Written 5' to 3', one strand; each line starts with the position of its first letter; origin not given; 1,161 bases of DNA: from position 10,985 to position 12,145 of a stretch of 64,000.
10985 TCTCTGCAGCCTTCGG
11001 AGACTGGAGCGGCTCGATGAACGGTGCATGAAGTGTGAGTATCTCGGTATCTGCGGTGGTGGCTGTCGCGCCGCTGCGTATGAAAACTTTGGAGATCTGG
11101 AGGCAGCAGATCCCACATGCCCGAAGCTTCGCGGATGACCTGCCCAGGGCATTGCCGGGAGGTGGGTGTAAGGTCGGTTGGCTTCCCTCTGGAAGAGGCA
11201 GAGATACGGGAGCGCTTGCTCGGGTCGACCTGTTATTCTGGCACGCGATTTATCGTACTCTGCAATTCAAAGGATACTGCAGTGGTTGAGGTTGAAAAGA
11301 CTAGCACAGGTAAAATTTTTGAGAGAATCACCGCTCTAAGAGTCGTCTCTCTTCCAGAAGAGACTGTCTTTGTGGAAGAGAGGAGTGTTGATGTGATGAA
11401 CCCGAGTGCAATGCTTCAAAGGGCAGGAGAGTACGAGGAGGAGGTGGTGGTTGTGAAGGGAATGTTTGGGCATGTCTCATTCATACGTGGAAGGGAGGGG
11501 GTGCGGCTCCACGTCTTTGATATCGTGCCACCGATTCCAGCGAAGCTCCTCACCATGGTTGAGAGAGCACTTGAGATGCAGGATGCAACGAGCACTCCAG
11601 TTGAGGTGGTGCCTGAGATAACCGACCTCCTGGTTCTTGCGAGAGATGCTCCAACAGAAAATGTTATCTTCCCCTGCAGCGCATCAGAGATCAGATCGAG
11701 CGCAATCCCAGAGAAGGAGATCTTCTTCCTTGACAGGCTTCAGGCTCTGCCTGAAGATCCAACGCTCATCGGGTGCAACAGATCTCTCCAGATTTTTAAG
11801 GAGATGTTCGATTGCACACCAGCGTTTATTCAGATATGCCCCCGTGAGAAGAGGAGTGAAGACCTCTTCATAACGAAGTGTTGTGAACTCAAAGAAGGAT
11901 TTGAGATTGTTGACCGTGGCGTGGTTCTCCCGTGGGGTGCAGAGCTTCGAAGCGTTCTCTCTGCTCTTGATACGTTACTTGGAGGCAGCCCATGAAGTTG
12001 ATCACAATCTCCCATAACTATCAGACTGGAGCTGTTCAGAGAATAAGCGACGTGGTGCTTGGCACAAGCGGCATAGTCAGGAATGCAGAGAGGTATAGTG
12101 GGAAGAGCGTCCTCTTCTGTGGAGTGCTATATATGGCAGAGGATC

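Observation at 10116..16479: Six-gene translationally coupled Fe-S operon: SPASM radical-SAM, orphan protein, NadA paralog, HdrC-like, HdrB-like, HdrA-like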

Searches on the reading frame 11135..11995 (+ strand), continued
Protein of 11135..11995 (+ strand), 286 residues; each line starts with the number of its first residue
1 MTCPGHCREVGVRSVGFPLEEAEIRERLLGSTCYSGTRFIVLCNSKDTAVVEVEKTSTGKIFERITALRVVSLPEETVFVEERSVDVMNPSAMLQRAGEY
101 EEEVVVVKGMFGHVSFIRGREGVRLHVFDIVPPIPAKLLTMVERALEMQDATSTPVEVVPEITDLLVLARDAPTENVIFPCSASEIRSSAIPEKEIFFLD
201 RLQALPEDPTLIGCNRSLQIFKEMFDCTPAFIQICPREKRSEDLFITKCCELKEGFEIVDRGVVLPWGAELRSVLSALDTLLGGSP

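Call 45: search_protein_families(library=ncbifam, proteins=[L037:7045-7980:+, L047:6734-7714:+, L043:4624-5583:+, L035:1370-2392:+, L030:1627-2568:+, L037:6572-6970:+, L030:1194-1607:+, L047:8621-9736:+, L047:6126-6638:+, L037:7995-8864:+], max_evalue=0.001)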
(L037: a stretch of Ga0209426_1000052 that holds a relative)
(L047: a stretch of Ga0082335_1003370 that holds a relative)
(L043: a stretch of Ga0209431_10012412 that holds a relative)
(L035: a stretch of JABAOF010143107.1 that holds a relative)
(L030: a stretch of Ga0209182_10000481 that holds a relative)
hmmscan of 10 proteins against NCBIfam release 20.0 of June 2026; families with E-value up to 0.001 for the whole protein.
L037:7045-7980:+ (311 aa): 4 families
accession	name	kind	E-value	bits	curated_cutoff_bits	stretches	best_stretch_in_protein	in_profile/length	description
NF006878.0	PRK09375.1-2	equivalog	3.6e-114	380.9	294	1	11-307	5-304/306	quinolinate synthase NadA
TIGR00550.1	nadA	equivalog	5.7e-96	321.3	262.9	1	11-307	5-308/309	quinolinate synthase NadA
NF006884.0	PRK09375.2-5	equivalog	3e-42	144.8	691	2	23-159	85-242/426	quinolinate synthase NadA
NF006882.0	PRK09375.2-3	equivalog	7.7e-15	54.4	561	1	25-177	74-244/447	quinolinate synthase NadA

L047:6734-7714:+ (326 aa): 4 families
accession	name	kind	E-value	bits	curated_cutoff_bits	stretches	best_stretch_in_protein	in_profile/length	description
NF006878.0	PRK09375.1-2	equivalog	7.8e-108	360.2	294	1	19-315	5-304/306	quinolinate synthase NadA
TIGR00550.1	nadA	equivalog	4.3e-91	305.3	262.9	1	19-315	5-308/309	quinolinate synthase NadA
NF006884.0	PRK09375.2-5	equivalog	3.1e-38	131.6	691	2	178-315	277-422/426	quinolinate synthase NadA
NF006882.0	PRK09375.2-3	equivalog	4.7e-12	45.2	561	1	31-184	72-243/447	quinolinate synthase NadA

L043:4624-5583:+ (319 aa): 3 families
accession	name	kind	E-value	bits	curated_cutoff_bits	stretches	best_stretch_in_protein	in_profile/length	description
NF006878.0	PRK09375.1-2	equivalog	4e-101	338.1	294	1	4-297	7-303/306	quinolinate synthase NadA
TIGR00550.1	nadA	equivalog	1.2e-80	271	262.9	1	5-297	8-307/309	quinolinate synthase NadA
NF006884.0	PRK09375.2-5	equivalog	1.5e-36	126.1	691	2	145-298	261-422/426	quinolinate synthase NadA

L035:1370-2392:+ (340 aa): 4 families
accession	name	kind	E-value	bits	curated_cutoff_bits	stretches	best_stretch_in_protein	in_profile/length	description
NF006878.0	PRK09375.1-2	equivalog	1.4e-110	369.2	294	1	22-318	5-304/306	quinolinate synthase NadA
TIGR00550.1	nadA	equivalog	1.5e-93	313.4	262.9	1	23-318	6-308/309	quinolinate synthase NadA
NF006884.0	PRK09375.2-5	equivalog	5.3e-43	147.3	691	2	180-317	276-421/426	quinolinate synthase NadA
NF006882.0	PRK09375.2-3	equivalog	1.2e-15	57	561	2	35-190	73-246/447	quinolinate synthase NadA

L030:1627-2568:+ (313 aa): 4 families
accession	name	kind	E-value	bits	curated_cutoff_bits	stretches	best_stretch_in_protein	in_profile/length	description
NF006878.0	PRK09375.1-2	equivalog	2e-112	375.2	294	1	13-309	5-304/306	quinolinate synthase NadA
TIGR00550.1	nadA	equivalog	2.7e-94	315.8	262.9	1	14-309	6-308/309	quinolinate synthase NadA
NF006884.0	PRK09375.2-5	equivalog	4.5e-41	140.9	691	2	152-309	257-422/426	quinolinate synthase NadA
NF006882.0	PRK09375.2-3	equivalog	2.4e-14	52.8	561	1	27-188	74-253/447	quinolinate synthase NadA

L037:6572-6970:+ (132 aa): 0 families

L030:1194-1607:+ (137 aa): 0 families

L047:8621-9736:+ (371 aa): 5 families
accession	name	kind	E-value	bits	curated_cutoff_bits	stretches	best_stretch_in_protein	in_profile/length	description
TIGR04479.1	bcpD_PhpK_rSAM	subfamily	3.1e-10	39.1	600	1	104-232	294-416/504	PhpK family radical SAM P-methyltransferase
TIGR03471.1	HpnJ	equivalog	3.5e-08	32.8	577.6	1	139-265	281-405/472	hopanoid biosynthesis associated radical SAM protein HpnJ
TIGR04013.1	B12_SAM_MJ_1487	hypoth_equivalog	1.9e-05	23.7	251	0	14-51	149-187/382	TIGR04013 family B12-binding domain/radical SAM domain-containing protein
TIGR04072.2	rSAM_ladder_B12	equivalog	4.4e-05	22.3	360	1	145-278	271-395/443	lipid biosynthesis B12-binding/radical SAM protein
TIGR01212.1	TIGR01212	equivalog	6.2e-05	22.3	180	1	135-268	116-248/302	tRNA modification radical SAM protein MnmL/YtqA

L047:6126-6638:+ (170 aa): 0 families

L037:7995-8864:+ (289 aa): 1 family
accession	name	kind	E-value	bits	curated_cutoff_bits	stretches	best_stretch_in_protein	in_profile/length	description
NF052538.2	CoM_XcbA_fam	subfamily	8.3e-63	212.4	150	1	2-284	9-289/293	XcbA family protein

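Call 48: search_protein_families(library=pfam, proteins=[L037:6572-6970:+, L030:1194-1607:+, L045:421-933:+, L051:8845-10761:-, L041:6773-8101:-, L047:8621-9736:+, L003:623-1426:+], max_evalue=0.01)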
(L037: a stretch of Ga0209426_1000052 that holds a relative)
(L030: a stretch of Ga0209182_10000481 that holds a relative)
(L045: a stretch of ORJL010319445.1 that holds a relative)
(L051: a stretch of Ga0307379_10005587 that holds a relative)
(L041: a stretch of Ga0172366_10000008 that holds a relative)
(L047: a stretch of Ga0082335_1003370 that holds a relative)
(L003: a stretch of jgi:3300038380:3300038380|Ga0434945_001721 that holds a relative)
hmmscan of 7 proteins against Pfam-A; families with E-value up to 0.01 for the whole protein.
L037:6572-6970:+ (132 aa): 0 families

L030:1194-1607:+ (137 aa): 0 families

L045:421-933:+ (170 aa): 0 families

L051:8845-10761:- (638 aa): 10 families
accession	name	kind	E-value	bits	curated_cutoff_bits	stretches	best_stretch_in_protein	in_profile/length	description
PF01507.26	PAPS_reduct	-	1.7e-42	145.9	22.5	1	252-424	2-174/175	Phosphoadenosine phosphosulfate reductase domain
PF01472.26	PUA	-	2.2e-14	53.6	24.8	1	130-201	1-71/74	PUA domain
PF12838.12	Fer4_7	-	5.4e-06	27.2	27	1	588-628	2-50/52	4Fe-4S dicluster domain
PF13484.11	Fer4_16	-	7.5e-05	23.9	30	0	587-606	1-20/66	4Fe-4S double cluster binding domain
PF00037.32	Fer4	-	8.9e-05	22.6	21.1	1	587-604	7-24/24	4Fe-4S binding domain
PF13187.11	Fer4_9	-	0.00015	22.1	27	2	587-628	1-49/52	4Fe-4S dicluster domain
PF14697.11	Fer4_21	-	0.00038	21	35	1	586-629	6-54/59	4Fe-4S dicluster domain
PF25160.1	LdpA_Fe-S-bd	-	0.0011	19.1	27.6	1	594-632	9-44/49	LdpA Fe-S cluster-binding domain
PF13237.11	Fer4_10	-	0.004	17.5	25.5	1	586-627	7-53/53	4Fe-4S dicluster domain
PF12837.12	Fer4_6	-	0.0045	17.3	25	0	609-628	2-21/24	4Fe-4S binding domain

L041:6773-8101:- (442 aa): 3 families
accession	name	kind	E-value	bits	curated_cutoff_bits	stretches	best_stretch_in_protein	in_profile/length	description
PF00988.28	CPSase_sm_chain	-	3.8e-51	172.6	27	1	89-213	2-126/126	Carbamoyl-phosphate synthase small chain, CPSase domain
PF00117.34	GATase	-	5.7e-47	160.3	22.8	1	258-434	2-189/190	Glutamine amidotransferase class-I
PF07722.19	Peptidase_C26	-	5.6e-08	33.3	20.5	1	372-417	176-219/219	Peptidase C26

L047:8621-9736:+ (371 aa): 1 family
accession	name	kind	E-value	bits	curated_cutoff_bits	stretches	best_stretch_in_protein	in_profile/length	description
PF04055.27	Radical_SAM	-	2.6e-10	41.2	29.5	1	20-213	2-160/166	Radical SAM superfamily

L003:623-1426:+ (267 aa): 7 families
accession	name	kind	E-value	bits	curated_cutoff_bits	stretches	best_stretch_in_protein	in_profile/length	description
PF00733.27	Asn_synthase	-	2.1e-08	34.6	21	1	14-85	10-83/354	Asparagine synthase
PF02540.23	NAD_synthase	-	3.2e-08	33.4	21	1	21-89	18-87/242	NAD synthase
PF06508.19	QueC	-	6.5e-06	26.2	22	1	24-87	2-64/210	Queuosine biosynthesis protein QueC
PF03054.22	tRNA_Me_trans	-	1.1e-05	25.6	20.6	1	24-85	3-74/202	tRNA methyl transferase HUP domain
PF02568.20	ThiI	-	1.2e-05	25.5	20.5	1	22-131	4-121/197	Thiamine biosynthesis protein (ThiI)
PF00764.25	Arginosuc_synth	-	1.5e-05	25.5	27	1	24-85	2-63/162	Arginosuccinate synthase N-terminal HUP domain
PF24167.1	DUF7411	-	2e-05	24.7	28.7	1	24-126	3-103/194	Family of unknown function (DUF7411)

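Call 53: predict_structure(alignment_id=A2)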
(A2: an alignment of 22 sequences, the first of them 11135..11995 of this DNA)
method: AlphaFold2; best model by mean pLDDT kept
length: 286 residues; sequences in the alignment: 22
mean_pLDDT: 92.9   pTM: 0.83
mean pLDDT of the five models: 92.9, 92.9, 92.7, 92.5, 92.3
residues with pLDDT >= 90: 237; 70-90: 43; 50-70: 4; < 50: 2
segments of 3 or more residues with pLDDT < 50: none
pLDDT, mean of each block of 10 residues (from residue 1): 86 97 98 97 97 96 98 98 93 94 97 94 93 92 87 83 95 96 82 94 95 95 97 91 94 92 93 93 65
secondary structure, 60 per line:
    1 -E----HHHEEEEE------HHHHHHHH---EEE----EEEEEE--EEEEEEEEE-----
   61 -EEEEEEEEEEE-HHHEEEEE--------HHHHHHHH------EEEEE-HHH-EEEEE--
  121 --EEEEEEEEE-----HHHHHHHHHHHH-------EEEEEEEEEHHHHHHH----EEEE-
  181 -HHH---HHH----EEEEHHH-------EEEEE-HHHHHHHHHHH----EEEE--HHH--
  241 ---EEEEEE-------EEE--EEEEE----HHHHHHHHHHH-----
elements in order: E10-14 H21-28 E32-34 E39-44 E47-55 E62-72 E77-81 H90-97 E104-108 E114-118 E123-131 H137-148 E156-164 H165-171 E176-179 E195-198 E209-213 H215-225 E230-233 E244-249 E257-259 E262-266 H271-281

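Call 63: search_protein_families(library=ncbifam, proteins=[L003:623-1426:+], max_evalue=0.00001)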
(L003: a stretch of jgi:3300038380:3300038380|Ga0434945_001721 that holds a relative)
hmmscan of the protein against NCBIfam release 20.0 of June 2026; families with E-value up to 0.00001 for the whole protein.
L003:623-1426:+ (267 aa): 11 families
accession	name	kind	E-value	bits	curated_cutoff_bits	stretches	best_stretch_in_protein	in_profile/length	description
TIGR00268.2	TIGR00268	equivalog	8.1e-91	303.9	150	1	9-265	1-258/259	ATP-dependent sacrificial sulfur transferase LarE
NF010587.0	PRK13980.1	equivalog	5.2e-09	35.7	255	1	20-99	30-109/267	NAD+ synthase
TIGR00884.1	guaA_Cterm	equivalog_domain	3.7e-08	33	338.75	1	10-85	6-81/310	glutamine-hydrolyzing GMP synthase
NF001138.1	PRK00143.1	equivalog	7.5e-08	31.7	284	1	24-126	2-121/345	tRNA 2-thiouridine(34) synthase MnmA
TIGR00364.1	TIGR00364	equivalog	1.8e-07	30.9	150.3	1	25-87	2-63/201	7-cyano-7-deazaguanine synthase QueC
TIGR00552.1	nadE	equivalog_domain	3.7e-07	29.6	63.65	1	21-88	22-91/251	NAD(+) synthase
NF033561.1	macrolact_Ik_Al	subfamily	1.9e-06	26.8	300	1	22-83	212-276/561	albusnodin/ikarugamycin family macrolactam cyclase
NF002048.0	PRK00876.1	subfamily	3.1e-06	26.3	313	1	22-82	38-99/330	NAD(+) synthase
NF000848.1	PRK00074.1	equivalog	4.2e-06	25.6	400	1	12-84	205-278/512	glutamine-hydrolyzing GMP synthase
TIGR01536.1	asn_synth_AEB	equivalog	4.3e-06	26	267.1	1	24-82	255-314/517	asparagine synthase (glutamine-hydrolyzing)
TIGR00342.1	TIGR00342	equivalog_domain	5.7e-06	25.7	264.5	1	22-168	173-328/373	tRNA uracil 4-sulfurtransferase ThiI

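Call 80: search_protein_families(library=ncbifam, proteins=[L009:6004-7155:+, L009:7118-7639:+, L009:8187-8648:-, L009:7715-8194:+], max_evalue=0.00001)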
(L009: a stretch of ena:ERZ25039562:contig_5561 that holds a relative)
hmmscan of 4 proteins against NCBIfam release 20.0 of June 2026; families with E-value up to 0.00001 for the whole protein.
L009:6004-7155:+ (383 aa): 3 families
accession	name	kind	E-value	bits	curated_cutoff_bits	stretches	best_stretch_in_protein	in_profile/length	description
TIGR04043.1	rSAM_MSMEG_0568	hypoth_equivalog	1.8e-113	379.2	303.7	1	21-365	2-353/354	MSMEG_0568 family radical SAM protein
NF045502.1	variant_rSAM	domain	4.1e-47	160.9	125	1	63-334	69-350/357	radical SAM protein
NF053743.1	LipS2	equivalog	1.4e-06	28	270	1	198-326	97-219/292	LipS2 family lipoyl synthase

L009:7118-7639:+ (173 aa): 1 family
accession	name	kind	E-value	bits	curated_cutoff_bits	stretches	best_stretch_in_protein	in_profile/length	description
TIGR04045.1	MSMEG_0567_GNAT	equivalog_domain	1.8e-23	82.8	68.45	1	17-161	3-147/153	MSMEG_0567/Sll0786 family nitrogen starvation N-acetyltransferase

L009:8187-8648:- (153 aa): 4 families
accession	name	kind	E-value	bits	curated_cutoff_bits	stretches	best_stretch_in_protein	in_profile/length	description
TIGR04049.1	AIR_rel_sll0787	hypoth_equivalog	5.7e-34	117.6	321.3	1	4-143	177-317/318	sll0787 family AIR synthase-like protein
TIGR03267.1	methan_mark_2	hypoth_equivalog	6.8e-20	71.4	365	1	22-142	201-321/323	methanogenesis marker 2 protein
TIGR04050.1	MSMEG_0567_Cter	hypoth_equivalog_domain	2.7e-16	59.9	312.2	1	19-97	178-256/296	MSMEG_0567/sll0787 family protein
NF002290.1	PRK01213.1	equivalog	5.1e-07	28.2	648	1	27-137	239-350/723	phosphoribosylformylglycinamidine synthase subunit PurL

L009:7715-8194:+ (159 aa): 4 families
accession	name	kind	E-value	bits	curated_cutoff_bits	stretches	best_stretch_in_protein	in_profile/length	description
TIGR02795.1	tol_pal_ybgF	equivalog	3.7e-11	43.7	90.1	0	4-74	39-109/119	tol-pal system protein YbgF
TIGR02521.1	type_IV_pilW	equivalog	1.1e-07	31.7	154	1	9-139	36-162/234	type IV pilus biogenesis/stability protein PilW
NF033758.1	gliding_GltE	equivalog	4.6e-07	29.1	225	1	3-103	221-317/411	adventurous gliding motility TPR repeat lipoprotein GltE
TIGR02917.1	PEP_TPR_lipo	equivalog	5.5e-07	27.8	312.2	1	4-113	465-570/899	XrtA/PEP-CTERM system TPR-repeat protein PrsT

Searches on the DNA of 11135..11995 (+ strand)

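Call 61: search_rna_families(sources=[L047, L037, L030, L043, L035, L058, L001, L003, L015, L017, L020], threshold=gathering)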
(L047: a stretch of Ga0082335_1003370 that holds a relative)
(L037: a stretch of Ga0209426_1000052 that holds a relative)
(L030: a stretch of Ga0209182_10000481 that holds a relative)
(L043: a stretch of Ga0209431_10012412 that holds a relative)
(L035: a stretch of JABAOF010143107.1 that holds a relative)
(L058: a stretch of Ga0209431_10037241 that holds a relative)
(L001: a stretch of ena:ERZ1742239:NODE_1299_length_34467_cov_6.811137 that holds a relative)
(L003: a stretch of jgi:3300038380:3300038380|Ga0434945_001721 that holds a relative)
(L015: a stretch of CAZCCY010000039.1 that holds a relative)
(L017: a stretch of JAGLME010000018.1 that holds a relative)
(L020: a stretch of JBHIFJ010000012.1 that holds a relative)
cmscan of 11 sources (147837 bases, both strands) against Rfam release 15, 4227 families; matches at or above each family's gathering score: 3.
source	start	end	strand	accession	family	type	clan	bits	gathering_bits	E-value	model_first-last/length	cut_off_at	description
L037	12994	13067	-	RF00005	tRNA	Gene; tRNA;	CL00001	63.6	29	4.1e-11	1-71/71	no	tRNA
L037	11121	11195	-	RF00005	tRNA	Gene; tRNA;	CL00001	57.6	29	1.9e-09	1-71/71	no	tRNA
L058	2038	2112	-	RF00005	tRNA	Gene; tRNA;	CL00001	51.6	29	8.4e-08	1-71/71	no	tRNA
